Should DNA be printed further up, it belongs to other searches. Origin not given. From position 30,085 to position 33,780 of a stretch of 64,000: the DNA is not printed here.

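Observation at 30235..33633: Giant internally duplicated CPBP (CAAX/Abi-type) intramembrane protease with one catalytic and one degenerate half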

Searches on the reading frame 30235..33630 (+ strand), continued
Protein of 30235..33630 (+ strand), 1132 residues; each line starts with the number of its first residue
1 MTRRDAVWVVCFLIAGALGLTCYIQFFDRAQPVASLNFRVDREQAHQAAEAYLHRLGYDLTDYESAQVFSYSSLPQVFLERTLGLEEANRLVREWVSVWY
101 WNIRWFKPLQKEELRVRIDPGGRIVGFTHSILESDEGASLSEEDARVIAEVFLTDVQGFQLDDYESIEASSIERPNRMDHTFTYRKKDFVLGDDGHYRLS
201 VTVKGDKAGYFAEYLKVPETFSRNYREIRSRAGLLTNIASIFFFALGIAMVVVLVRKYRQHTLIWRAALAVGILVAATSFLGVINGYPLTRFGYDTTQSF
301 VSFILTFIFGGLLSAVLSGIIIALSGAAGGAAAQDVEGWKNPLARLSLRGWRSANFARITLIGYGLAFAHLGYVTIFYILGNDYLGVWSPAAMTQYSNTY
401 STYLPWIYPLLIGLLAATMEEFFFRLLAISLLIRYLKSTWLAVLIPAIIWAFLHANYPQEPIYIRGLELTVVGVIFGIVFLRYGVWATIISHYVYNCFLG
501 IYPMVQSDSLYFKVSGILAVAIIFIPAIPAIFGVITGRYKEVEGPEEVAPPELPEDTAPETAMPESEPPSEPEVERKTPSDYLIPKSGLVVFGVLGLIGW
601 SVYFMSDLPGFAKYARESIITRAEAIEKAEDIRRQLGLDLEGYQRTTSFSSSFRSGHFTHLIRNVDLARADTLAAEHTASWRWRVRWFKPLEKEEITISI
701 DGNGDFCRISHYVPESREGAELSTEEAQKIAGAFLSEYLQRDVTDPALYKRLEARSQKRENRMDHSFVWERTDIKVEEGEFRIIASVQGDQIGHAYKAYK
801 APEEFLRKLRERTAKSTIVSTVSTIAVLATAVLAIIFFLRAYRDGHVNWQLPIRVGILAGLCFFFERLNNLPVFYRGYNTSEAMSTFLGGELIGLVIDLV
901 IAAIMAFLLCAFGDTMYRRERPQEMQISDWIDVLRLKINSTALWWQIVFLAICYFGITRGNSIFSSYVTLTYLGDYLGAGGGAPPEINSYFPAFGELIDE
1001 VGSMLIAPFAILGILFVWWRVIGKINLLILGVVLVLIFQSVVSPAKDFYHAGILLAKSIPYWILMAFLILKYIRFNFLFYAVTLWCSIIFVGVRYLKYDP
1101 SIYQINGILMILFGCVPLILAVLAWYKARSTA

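Call 36: predict_structure(alignment_id=A2)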
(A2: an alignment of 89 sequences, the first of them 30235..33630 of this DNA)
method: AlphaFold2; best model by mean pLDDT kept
length: 1132 residues; sequences in the alignment: 89
mean_pLDDT: 90.0   pTM: 0.85
mean pLDDT of the five models: 90.0, 89.6, 88.7, 87.8, 87.6
residues with pLDDT >= 90: 849; 70-90: 218; 50-70: 37; < 50: 28
segments of 3 or more residues with pLDDT < 50: 545-571
pLDDT, mean of each block of 10 residues (from residue 1): 80 95 89 68 91 96 94 92 89 86 95 95 94 95 97 95 95 96 95 94 96 95 95 95 96 93 87 95 94 95 95 96 94 83 63 78 95 94 89 71 89 94 96 93 97 92 94 96 91 92 80 86 81 67 47 43 42 75 93 96 87 82 95 92 93 92 91 91 95 96 92 94 96 96 94 96 97 93 96 95 96 92 93 95 92 95 95 94 95 95 95 94 91 87 94 95 92 89 82 91 89 93 90 92 92 94 93 92 92 88 91 93 89 72
secondary structure, 60 per line:
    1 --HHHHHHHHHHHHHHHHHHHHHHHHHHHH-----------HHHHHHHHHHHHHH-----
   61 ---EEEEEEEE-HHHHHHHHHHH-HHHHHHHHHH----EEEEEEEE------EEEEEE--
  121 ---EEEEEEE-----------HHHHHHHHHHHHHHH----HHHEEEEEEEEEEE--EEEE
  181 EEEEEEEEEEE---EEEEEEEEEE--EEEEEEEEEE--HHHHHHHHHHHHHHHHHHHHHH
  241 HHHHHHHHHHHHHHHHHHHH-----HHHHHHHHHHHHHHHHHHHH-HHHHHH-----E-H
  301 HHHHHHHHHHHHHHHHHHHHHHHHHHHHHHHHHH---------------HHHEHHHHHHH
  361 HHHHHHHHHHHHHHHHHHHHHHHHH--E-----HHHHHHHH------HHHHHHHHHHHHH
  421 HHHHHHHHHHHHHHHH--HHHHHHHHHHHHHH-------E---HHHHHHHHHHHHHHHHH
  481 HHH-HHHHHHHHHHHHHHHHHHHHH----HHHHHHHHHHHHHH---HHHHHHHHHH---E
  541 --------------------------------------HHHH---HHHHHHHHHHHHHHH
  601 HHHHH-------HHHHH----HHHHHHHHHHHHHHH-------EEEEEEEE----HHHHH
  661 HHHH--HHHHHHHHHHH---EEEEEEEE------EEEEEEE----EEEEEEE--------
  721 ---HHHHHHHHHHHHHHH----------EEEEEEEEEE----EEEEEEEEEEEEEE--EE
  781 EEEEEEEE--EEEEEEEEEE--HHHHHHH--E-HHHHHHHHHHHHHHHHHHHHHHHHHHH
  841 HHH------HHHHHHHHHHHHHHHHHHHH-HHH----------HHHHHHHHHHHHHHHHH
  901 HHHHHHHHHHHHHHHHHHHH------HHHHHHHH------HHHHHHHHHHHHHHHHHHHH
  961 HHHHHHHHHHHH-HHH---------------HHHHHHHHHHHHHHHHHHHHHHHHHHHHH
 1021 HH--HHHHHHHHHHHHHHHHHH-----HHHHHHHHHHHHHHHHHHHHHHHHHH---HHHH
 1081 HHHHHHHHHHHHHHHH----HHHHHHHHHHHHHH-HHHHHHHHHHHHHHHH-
elements in order (helices of 4 or more, strands of 3 or more residues): H3-30 H42-55 E64-71 H73-83 H85-94 E99-106 E113-118 E124-130 H142-156 E164-174 E177-191 E195-204 E207-216 H219-260 H266-285 H287-292 H300-334 H354-385 H394-401 H408-436 H439-452 H464-483 H485-505 H510-523 H527-536 H579-582 H586-605 H613-617 H622-636 E644-651 H656-664 H667-677 E681-688 E695-701 E706-712 H724-738 E749-758 E763-776 E779-788 E791-800 H803-809 H814-843 H850-869 H884-920 H927-934 H941-972 H992-1022 H1025-1042 H1048-1073 H1077-1096 H1101-1114 H1116-1131
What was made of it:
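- Checked: It is the only disordered stretch in the AlphaFold2 model (pLDDT below 50 at 545-571; call 36).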

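Call 39: fold_search(model_id=the predicted structure, library=pdb)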
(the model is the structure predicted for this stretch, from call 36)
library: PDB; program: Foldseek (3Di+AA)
matches with E <= 10: 256; with E <= 0.001: 0
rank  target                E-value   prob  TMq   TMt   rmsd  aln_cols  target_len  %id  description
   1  5xan_A                1.9e-02  0.16  0.09  0.11  24.7      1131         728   11  Crystal structure of SecDF in I form (P212121 space group) (released 2017-05-17)
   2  22xk_B                5.2e-02  0.10  0.08  0.09  29.4      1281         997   10  MexBYB-Ka asymmetry (released 2026-03-11)
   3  8jsw                  6.3e-02  0.33  0.07  0.15  21.5       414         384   12  Human VMAT2 complex with serotonin (released 2023-11-29)
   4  8tgk_A                8.6e-02  0.33  0.08  0.17  17.4       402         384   13  VMAT1 dimer with histamine and reserpine (released 2024-03-20)
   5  9kq8                  9.6e-02  0.33  0.08  0.17  18.3       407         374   12  Cryo-EM structure of human VMAT2 in complex with valbenazine (released 2025-01-15)
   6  8jsx                  1.0e-01  0.25  0.07  0.16  19.5       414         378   12  VMAT2 complex with noradrenaline in lumen-facing state (released 2024-05-08)
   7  8tgg_A                1.4e-01  0.18  0.07  0.14  19.9       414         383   12  VMAT1 dimer with MPP+ and reserpine (released 2024-03-20)
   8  8tgn_A                1.6e-01  0.21  0.08  0.16  17.8       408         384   13  VMAT1 dimer with serotonin and reserpine (released 2024-03-20)
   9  8t69                  2.6e-01  0.16  0.08  0.16  21.0       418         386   14  Human VMAT2 in complex with tetrabenazine (released 2023-11-01)
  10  8xob                  3.0e-01  0.16  0.07  0.15  20.5       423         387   11  VMAT2 protonated state (released 2024-05-08)
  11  7o3n_B                3.1e-01  0.03  0.07  0.07  31.2      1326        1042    8  Crystal Structure of AcrB Single Mutant - 2 (released 2022-04-13)
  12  6zof_A                3.2e-01  0.04  0.08  0.08  31.2      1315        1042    9  Fusidic acid binding to the TM7/TM8 groove of AcrB-F380A T protomer (released 2021-05-19)
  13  2ess                  4.2e-01  0.16  0.05  0.16  16.1       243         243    8  Crystal structure of an acyl-ACP thioesterase (NP_810988.1) from Bacteroides thetaiotaomicron VPI-5482 at 1.90 A resolut (released 2006-03-28)
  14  8tgj_A                4.5e-01  0.12  0.07  0.14  19.3       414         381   12  VMAT1 dimer in unbound form and with reserpine (released 2024-03-20)
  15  8sa1                  4.7e-01  0.04  0.07  0.06  41.0      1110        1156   10  CryoEM structure of P-Glycoprotein in inward facing 2 state under continuous turnover conditions with verapamil (released 2025-04-23)
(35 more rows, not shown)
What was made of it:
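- Tried and rejected: Foldseek of the full model against the PDB found nothing significant (best E=0.019; call 39).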

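Call 46: search_solved_structures(query=A1, max_evalue=10, show_alignments=2)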
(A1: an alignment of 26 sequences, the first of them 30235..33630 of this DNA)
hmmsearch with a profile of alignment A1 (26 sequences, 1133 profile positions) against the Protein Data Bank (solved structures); distinct sequences matched with E-value up to 10: 2.
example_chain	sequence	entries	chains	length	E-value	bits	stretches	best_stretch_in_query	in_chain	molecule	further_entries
7d3e_B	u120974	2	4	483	0.39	11.8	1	237-337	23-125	Isoform 2 of Dual oxidase maturation factor 1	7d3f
9t5x_V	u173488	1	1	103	7.8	7.4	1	1052-1115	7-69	NADH-quinone oxidoreductase subunit K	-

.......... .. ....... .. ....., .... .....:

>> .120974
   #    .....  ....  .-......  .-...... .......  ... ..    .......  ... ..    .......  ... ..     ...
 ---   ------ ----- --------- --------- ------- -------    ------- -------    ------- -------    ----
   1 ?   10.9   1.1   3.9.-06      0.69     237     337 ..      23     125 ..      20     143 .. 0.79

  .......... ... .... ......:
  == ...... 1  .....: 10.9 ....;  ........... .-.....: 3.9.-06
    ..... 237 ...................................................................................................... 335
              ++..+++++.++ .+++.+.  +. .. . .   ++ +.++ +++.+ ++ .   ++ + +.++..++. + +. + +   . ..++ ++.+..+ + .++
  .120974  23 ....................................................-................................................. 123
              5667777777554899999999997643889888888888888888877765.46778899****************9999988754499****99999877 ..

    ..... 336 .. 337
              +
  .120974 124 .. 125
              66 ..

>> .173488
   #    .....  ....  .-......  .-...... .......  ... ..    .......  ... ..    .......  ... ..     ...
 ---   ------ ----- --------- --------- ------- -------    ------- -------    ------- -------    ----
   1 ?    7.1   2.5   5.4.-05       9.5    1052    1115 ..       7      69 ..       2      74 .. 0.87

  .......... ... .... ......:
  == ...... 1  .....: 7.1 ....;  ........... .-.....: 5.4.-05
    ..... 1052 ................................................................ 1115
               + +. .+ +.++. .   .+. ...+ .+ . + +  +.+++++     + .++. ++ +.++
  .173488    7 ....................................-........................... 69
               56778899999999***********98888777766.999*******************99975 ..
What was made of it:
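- Tried and rejected: A sequence-profile search of the PDB with alignment A1 found no relative (best E=0.39; call 46).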

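Call 72: list_cluster_members(proteins=[P0121, P0122, P0123, P0125, P0127, P0136, P0139, P0164, P0200, P0245])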
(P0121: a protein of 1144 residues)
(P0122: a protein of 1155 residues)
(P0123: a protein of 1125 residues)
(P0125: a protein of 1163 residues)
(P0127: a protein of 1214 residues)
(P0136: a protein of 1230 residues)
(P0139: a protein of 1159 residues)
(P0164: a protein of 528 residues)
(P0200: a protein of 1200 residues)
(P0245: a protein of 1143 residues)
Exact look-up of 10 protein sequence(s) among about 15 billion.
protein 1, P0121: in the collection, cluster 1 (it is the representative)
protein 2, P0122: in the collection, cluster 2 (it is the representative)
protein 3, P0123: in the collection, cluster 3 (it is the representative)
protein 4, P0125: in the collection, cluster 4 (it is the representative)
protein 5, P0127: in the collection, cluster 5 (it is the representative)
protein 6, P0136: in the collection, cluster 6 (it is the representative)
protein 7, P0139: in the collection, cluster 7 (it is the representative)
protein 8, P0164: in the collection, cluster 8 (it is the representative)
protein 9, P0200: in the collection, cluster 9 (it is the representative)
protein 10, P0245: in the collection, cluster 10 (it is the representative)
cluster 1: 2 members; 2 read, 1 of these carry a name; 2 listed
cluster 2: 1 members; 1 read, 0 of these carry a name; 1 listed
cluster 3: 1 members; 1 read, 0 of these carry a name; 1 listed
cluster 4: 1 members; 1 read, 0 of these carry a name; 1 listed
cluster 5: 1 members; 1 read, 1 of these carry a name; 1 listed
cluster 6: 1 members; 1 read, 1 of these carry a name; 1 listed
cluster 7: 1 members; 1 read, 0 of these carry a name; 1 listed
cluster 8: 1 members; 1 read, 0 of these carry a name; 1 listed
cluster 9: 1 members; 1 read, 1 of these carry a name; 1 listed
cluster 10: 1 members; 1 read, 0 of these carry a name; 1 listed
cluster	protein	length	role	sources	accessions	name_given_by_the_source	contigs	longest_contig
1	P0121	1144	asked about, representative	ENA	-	-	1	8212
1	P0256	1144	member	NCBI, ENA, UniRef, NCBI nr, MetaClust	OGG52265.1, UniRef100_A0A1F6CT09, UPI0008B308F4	MAG: hypothetical protein A3F84_09115 [Candidatus Handelsmanbacteria bacterium ... | CAAX prenyl protease 2/Lysostaphin resistance protein A-like domain-containing protein ... | status=active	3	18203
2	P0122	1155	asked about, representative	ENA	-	-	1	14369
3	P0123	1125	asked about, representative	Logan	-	-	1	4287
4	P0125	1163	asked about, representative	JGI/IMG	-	-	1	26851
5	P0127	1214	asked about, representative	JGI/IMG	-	Type II CAAX prenyl endopeptidase Rce1-like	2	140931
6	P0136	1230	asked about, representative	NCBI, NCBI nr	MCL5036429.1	MAG: CPBP family glutamic-type intramembrane protease [Chloroflexi bacterium] | CPBP family glutamic-type intramembrane protease [Chloroflexota bacterium]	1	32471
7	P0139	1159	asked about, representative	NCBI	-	-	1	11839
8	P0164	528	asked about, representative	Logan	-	-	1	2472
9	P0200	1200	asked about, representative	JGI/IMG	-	hypothetical protein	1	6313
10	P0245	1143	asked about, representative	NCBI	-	-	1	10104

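Call 79: search_protein_families(library=padloc, proteins=[window:30235-33630:+], max_evalue=0.01)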
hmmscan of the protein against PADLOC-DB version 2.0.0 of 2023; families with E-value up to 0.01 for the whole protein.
window:30235-33630:+ (1132 aa): 0 families
